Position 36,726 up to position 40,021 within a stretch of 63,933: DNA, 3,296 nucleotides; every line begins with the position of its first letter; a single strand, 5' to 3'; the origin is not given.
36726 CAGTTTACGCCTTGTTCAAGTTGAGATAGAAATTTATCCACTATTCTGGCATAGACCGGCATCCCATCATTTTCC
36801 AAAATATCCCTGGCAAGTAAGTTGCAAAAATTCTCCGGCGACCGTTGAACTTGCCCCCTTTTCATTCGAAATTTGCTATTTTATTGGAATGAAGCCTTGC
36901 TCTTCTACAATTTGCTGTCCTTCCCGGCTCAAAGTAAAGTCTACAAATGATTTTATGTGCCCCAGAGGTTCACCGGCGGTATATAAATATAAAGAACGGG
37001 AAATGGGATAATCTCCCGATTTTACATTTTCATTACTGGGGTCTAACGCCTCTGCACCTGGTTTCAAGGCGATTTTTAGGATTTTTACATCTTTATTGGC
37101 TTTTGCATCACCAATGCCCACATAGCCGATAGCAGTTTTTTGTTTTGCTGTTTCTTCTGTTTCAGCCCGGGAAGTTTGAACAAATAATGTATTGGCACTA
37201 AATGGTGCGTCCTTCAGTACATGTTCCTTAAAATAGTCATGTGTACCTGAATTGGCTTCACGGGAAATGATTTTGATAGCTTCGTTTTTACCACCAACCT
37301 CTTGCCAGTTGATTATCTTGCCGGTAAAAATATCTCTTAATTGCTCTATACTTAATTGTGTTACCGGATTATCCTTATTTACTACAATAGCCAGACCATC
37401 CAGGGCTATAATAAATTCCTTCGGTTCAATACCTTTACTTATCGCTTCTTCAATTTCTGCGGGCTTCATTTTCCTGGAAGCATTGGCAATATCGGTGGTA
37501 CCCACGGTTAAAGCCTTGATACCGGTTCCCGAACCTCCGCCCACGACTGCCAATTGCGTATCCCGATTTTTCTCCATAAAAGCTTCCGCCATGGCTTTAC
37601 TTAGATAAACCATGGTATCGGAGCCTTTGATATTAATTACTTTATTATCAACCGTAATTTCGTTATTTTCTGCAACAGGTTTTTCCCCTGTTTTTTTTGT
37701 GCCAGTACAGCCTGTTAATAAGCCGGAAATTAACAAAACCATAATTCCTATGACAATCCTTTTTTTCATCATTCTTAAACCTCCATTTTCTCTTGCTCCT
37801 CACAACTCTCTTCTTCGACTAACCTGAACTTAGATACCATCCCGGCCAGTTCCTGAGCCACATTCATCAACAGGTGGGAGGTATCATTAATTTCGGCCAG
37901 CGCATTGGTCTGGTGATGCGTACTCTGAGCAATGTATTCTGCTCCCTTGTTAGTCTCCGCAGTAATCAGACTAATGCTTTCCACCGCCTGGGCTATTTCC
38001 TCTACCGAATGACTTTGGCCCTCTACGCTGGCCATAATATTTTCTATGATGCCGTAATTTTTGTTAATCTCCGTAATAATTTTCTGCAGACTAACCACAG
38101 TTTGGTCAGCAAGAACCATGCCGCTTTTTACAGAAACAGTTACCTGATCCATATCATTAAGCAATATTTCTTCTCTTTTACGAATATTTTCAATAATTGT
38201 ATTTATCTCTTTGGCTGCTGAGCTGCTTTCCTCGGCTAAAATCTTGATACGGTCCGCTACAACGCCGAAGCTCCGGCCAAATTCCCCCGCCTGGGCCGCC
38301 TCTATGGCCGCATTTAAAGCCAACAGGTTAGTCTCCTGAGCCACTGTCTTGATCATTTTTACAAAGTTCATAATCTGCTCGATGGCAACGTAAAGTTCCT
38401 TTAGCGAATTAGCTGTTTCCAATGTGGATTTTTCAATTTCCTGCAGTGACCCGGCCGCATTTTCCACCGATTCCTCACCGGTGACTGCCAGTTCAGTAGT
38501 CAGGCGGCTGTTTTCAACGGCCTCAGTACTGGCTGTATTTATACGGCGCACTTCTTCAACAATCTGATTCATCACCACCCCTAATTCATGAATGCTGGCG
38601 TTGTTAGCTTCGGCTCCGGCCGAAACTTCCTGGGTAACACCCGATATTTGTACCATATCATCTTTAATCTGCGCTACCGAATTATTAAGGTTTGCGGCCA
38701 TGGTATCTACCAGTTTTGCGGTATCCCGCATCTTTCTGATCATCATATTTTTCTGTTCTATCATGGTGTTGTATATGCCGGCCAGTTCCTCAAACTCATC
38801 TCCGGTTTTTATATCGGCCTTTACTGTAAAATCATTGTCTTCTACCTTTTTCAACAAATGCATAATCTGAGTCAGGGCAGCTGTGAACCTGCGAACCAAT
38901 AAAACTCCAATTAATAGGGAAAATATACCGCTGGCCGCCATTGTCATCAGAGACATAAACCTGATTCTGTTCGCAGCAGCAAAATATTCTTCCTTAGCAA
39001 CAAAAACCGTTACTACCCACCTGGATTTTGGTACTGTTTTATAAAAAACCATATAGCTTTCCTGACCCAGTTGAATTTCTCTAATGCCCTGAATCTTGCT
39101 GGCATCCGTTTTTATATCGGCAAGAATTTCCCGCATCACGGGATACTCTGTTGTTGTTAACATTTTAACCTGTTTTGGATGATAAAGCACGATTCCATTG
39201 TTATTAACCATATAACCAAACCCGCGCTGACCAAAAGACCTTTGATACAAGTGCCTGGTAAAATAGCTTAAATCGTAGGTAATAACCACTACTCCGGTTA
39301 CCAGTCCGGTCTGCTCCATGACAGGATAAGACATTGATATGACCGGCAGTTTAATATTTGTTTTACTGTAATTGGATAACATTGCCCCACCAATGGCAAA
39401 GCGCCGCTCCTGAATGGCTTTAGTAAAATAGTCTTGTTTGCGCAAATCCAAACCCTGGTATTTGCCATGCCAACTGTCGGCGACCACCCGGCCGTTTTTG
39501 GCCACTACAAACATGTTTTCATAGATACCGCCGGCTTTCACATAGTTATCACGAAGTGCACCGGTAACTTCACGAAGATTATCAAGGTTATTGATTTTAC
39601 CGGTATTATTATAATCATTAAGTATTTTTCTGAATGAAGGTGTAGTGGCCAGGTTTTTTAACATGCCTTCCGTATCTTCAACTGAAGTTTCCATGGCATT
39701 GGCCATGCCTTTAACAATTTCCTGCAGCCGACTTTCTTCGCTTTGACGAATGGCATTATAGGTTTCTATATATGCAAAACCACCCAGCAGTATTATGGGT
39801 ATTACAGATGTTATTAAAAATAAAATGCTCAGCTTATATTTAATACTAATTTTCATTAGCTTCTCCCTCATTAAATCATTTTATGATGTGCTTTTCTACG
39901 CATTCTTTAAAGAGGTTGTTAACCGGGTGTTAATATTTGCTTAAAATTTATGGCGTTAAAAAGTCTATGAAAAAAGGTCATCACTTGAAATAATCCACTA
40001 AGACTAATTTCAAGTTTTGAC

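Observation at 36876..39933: Pho-box-controlled chemoreceptor translationally coupled to a PstS paralog: candidate binding-protein-mediated phosphate taxis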

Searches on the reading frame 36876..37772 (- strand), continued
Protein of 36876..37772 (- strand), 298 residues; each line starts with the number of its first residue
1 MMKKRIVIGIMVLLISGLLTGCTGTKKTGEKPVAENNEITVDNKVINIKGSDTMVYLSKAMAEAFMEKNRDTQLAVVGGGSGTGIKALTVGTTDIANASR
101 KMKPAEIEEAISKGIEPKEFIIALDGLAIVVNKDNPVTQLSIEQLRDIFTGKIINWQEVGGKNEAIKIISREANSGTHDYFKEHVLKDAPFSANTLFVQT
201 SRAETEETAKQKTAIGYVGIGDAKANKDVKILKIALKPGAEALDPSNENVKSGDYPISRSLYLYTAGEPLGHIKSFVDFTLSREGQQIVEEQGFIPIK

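Call 60: search_protein_families(library=ncbifam, proteins=[L008:3203-5320:+, L008:5308-5742:+, L008:2073-2456:+, L002:3182-3910:+, L005:6014-7669:-], max_evalue=1e-10)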
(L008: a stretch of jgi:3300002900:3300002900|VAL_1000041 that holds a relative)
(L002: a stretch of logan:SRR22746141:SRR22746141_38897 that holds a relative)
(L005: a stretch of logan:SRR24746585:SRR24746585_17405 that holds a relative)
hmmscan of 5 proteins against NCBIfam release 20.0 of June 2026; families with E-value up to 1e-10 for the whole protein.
L008:3203-5320:+ (705 aa): 25 families
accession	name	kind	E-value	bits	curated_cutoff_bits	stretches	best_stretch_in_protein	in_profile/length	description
NF012032.0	PRK15488.1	equivalog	2.4e-116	389.6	694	2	4-500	40-538/759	thiosulfate reductase PhsA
TIGR01591.1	Fdh-alpha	equivalog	5.8e-77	259.3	666.25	2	10-343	1-324/672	formate dehydrogenase subunit alpha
TIGR02166.1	dmsA_ynfE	subfamily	5.3e-74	249.7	777.7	2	6-490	44-559/794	DMSO/selenate family reductase complex A subunit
NF041714.1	arsenate_red_ArrA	equivalog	6e-65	219.8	1600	2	2-262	45-301/848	arsenate respiratory reductase molybdopterin-containing subunit ArrA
NF041783.2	mnquin_red_QrcB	equivalog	8.3e-56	189.5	440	2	8-341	53-371/695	menaquinone reductase molybdopterin-binding-like subunit QrcB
NF047855.1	AssmNtatRedNasC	equivalog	5.4e-53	180.3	1100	2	54-331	55-337/708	assimilatory nitrate reductase catalytic subunit NasC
TIGR03479.1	DMSO_red_II_alp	subfamily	6.7e-50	170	984.75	1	10-257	61-307/913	molybdopterin-dependent oxidoreductase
TIGR00509.1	bisC_fam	subfamily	6.3e-49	166.9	1017.55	1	196-334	197-341/772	molybdopterin guanine dinucleotide-containing S/N-oxide reductase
NF041885.1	selenate_YnfE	exception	2.2e-44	151.5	1675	1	5-330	47-398/805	selenate/tellurate reductase subunit YnfE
NF041884.1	selenate_YnfF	exception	1.4e-43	148.9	1650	1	6-330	45-391/798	selenate/tellurate reductase subunit YnfF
NF011566.1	PRK14990.1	exception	1e-40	139.5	1600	1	6-330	58-411/814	dimethylsulfoxide reductase subunit A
NF011682.0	PRK15102.1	equivalog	5.3e-32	110.8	909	1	179-334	233-394/829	trimethylamine-N-oxide reductase TorA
TIGR02164.1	torA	equivalog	5.2e-30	104.2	1465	1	178-334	228-390/824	trimethylamine-N-oxide reductase TorA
NF041323.1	Nitr_red_NasA_Halo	equivalog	6.2e-30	104.3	1000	1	60-330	36-305/673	assimilatory nitrate reductase NasA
TIGR01553.1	formate-DH-alph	equivalog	2e-26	92.1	814.2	1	128-259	174-306/1009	formate dehydrogenase-N subunit alpha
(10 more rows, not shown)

L008:5308-5742:+ (144 aa): 18 families
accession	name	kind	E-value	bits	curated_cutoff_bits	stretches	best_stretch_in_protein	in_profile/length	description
TIGR02951.1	DMSO_dmsB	equivalog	9.7e-38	129.7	214.1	1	7-142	7-150/161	DMSO/selenate family reductase complex B subunit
TIGR03149.1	cyt_nit_nrfC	equivalog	2.7e-32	111.9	377.6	1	4-142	41-181/225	cytochrome c nitrite reductase Fe-S protein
NF041715.1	arsenate_red_ArrB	equivalog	4e-30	105.1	450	1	5-109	6-109/233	arsenate respiratory reductase iron-sulfur subunit ArrB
NF011569.0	PRK14993.1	equivalog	1.2e-26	93.7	416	1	9-137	51-180/244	tetrathionate reductase subunit TtrB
TIGR03478.1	DMSO_red_II_bet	subfamily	1.9e-26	92.8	480.7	1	39-138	114-213/321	DMSO reductase family type II enzyme, iron-sulfur subunit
NF008134.0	PRK10882.1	equivalog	8.3e-23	80.9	263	1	46-142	103-205/329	hydrogenase 2 operon protein HybA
NF045715.1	sulf_resp_HmcB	equivalog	2.1e-22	79.6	420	1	35-143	88-196/307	sulfate respiration complex iron-sulfur protein HmcB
TIGR01582.1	FDH-beta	equivalog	1.1e-21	77.2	334.7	1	54-143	91-180/283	formate dehydrogenase subunit beta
NF045797.1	DsrO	equivalog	1.2e-21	77.2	200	1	8-137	50-195/235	sulfate reduction electron transfer complex DsrMKJOP subunit DsrO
NF045766.1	PhenlGlyoxDHPadI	equivalog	6.8e-21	74.5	700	1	4-143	7-136/443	NADH-dependent phenylglyoxylate dehydrogenase subunit beta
NF042979.1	EthbenzDh_ebdB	equivalog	6.8e-21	74.5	740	1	37-136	134-233/354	ethylbenzene dehydrogenase subunit beta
TIGR01660.1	narH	equivalog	1.7e-20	72.9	524.05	1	36-136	163-263/492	nitrate reductase subunit beta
NF038355.1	FDH3_beta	equivalog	3.3e-19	69.6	240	1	5-120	6-122/180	formate dehydrogenase FDH3 subunit beta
NF007382.0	PRK09898.1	equivalog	4.1e-19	68.9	213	1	3-140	60-198/208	ferredoxin-like protein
NF041782.1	mnquin_red_QrcC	equivalog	1.9e-16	60.4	400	1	5-107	4-119/239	menaquinone reductase iron-sulfur cluster-binding subunit QrcC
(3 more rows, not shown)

L008:2073-2456:+ (127 aa): 5 families
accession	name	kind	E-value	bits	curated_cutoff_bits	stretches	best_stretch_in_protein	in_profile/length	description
NF033788.1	HTH_metalloreg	subfamily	9.2e-25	86.3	55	1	34-107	3-77/77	metalloregulator ArsR/SmtB family transcription factor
NF047906.1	CdPbTransRegCmtR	equivalog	4.5e-16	58.6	150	1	34-110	13-89/104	Cd(II)/Pb(II)-sensing metalloregulatory transcriptional regulator CmtR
NF045707.1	Dbac_1936_reg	equivalog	1.4e-13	50.7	115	1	34-115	9-90/99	ArsR/SmtB-type metalloregulator TsoR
NF033789.1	repress_SdpR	subfamily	1.6e-13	50.4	100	1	36-108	2-74/79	autorepressor SdpR family transcription factor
NF040642.1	sulf_sens_BigR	equivalog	4.3e-11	42.7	155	1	33-108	11-86/95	sulfite-sensing transcriptional repressor BigR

L002:3182-3910:+ (242 aa): 0 families

L005:6014-7669:- (551 aa): 14 families
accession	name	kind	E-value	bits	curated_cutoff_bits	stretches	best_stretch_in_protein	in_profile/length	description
NF052265.1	EAL_dom_RimA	equivalog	6.5e-44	150.1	430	1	172-392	18-234/248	S6 modification regulatory phosphodiesterase RimA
NF007839.0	PRK10551.1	equivalog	2.1e-36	125.6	461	1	165-392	271-501/518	cyclic di-GMP phosphodiesterase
NF052458.1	PhdiestGepA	equivalog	9.4e-35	120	1200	1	147-391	581-831/840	phosphodiesterase GepA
NF007474.0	PRK10060.1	equivalog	2e-34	118.9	782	1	161-392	412-645/663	cyclic di-GMP phosphodiesterase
NF053781.1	cdiGMPphdstlr2612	equivalog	6.7e-34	116.8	1600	1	157-394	1015-1258/1268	Tlr1612 family c-di-GMP phosphodiesterase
NF045675.1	PhdiestaseDibA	equivalog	5.5e-32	110.9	980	1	150-392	370-616/623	phosphodiesterase DibA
NF008807.1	PRK11829.1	equivalog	5.7e-30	104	733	1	160-391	418-652/670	biofilm formation regulator HmsP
NF008467.0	PRK11359.1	equivalog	7.5e-27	93.6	857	1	147-392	534-783/800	oxygen-sensing cyclic-di-GMP phosphodiesterase DosP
NF045673.1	c-di-GMPRcptLapD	equivalog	4.1e-22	78.3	1020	1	146-392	401-645/647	cyclic di-GMP receptor LapD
NF052596.1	RR_EAL_PvrR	equivalog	9e-22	77.2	580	1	113-390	98-378/398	response regulator cyclic di-GMP phosphodiesterase PvrR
NF008281.1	PRK11059.1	equivalog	5.9e-20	71.1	663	1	162-392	401-630/633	RNase E specificity factor CsrD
NF007298.0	PRK09776.1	equivalog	3.3e-19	68.3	1135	1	208-392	912-1097/1111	diguanylate cyclase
NF051476.1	CDiGphdiTpdA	equivalog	1.6e-12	47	1000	1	157-388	346-567/570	cyclic di-GMP phosphodiesterase TpdA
NF008617.0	PRK11596.1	equivalog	3.4e-12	46.2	190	1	262-392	119-243/255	cyclic-guanylate-specific phosphodiesterase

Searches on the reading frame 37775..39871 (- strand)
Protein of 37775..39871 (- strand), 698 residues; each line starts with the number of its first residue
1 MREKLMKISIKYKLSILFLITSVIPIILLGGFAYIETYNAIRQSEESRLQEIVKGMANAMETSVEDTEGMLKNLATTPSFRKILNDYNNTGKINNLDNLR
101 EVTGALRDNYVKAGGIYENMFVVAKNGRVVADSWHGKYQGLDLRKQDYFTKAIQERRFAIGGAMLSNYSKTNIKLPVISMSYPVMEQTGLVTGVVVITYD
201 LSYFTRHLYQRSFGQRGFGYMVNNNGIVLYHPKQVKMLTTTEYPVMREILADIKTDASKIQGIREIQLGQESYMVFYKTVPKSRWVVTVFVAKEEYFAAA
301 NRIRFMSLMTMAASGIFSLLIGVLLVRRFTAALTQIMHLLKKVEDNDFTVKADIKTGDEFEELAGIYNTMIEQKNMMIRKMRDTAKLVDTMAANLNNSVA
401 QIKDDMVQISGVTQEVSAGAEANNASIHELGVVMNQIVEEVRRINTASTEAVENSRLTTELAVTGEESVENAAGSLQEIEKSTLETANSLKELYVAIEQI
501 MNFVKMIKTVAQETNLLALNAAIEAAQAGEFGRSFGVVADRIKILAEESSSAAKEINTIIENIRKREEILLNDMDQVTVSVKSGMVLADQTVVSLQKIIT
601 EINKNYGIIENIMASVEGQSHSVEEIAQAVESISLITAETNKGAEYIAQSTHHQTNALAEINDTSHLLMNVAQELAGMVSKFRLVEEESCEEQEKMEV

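Call 4: search_protein_families(library=pfam, proteins=[window:37775-39871:-])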
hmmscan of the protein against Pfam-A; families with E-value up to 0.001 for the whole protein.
window:37775-39871:- (698 aa): 3 families
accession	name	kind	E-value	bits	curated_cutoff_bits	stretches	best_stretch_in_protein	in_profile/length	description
PF00015.26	MCPsignal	-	1.6e-35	122.9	34.6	1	454-636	3-171/172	Methyl-accepting chemotaxis protein (MCP) signalling domain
PF02743.24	dCache_1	-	3.1e-30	105.9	45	1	39-289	1-239/240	Cache domain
PF00672.30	HAMP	-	7.6e-08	33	25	1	324-372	1-49/53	HAMP domain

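Call 5: search_protein_families(library=ncbifam, proteins=[window:37775-39871:-])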
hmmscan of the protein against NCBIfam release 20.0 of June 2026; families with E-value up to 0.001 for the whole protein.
window:37775-39871:- (698 aa): 9 families
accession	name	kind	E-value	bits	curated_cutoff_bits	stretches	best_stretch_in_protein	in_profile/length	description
NF058645.1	MCPCtpMPsAe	equivalog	1.4e-26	93.4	900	1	307-657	206-538/558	methyl-accepting chemotaxis protein CtpM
NF047851.1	MCPCitTducer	equivalog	7.8e-20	71.4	900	1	325-650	213-493/553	methyl-accepting chemotaxis citrate transducer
NF041847.1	transduc_aer2_vibrio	equivalog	6.2e-19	67.7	1200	1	328-639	454-723/804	aerotaxis transducer Aer2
NF050802.1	AspChtxCcaA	equivalog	3.8e-18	65.2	1300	1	460-583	532-648/700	aspartate chemotaxis receptor CcaA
NF007309.0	PRK09793.1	equivalog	6e-17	61.8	903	1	389-656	253-499/533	methyl-accepting chemotaxis protein IV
NF011622.0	PRK15048.1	equivalog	3.4e-16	59.5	900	1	380-689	246-520/553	methyl-accepting chemotaxis protein II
NF011615.0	PRK15041.1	equivalog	3.1e-14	52.5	947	1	306-641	197-488/554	methyl-accepting chemotaxis protein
NF007898.0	PRK10604.1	equivalog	3.1e-05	23.3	478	1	271-405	104-233/433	two-component system sensor histidine kinase RstB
NF012163.2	BaeS_SmeS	equivalog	0.00066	18.7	500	0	305-406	164-269/457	sensor histidine kinase efflux regulator BaeS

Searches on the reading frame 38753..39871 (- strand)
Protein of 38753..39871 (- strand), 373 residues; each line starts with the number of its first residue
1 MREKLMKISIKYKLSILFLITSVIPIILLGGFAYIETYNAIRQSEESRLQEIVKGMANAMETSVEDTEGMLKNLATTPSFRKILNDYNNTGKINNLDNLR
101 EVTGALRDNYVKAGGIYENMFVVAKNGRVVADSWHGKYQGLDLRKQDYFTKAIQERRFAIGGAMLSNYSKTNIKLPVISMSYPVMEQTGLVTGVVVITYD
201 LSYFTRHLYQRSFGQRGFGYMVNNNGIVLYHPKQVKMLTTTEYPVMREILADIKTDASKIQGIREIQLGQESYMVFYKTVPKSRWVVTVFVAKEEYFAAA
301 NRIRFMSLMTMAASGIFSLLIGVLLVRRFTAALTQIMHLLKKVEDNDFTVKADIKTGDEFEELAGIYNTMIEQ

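Call 11: find_homologous_proteins(query=window:38753-39871:-, max_evalue=0.00001)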
Query seq(373 aa): 5309 candidates shared short words with the query, none scored E <= 0.00001.
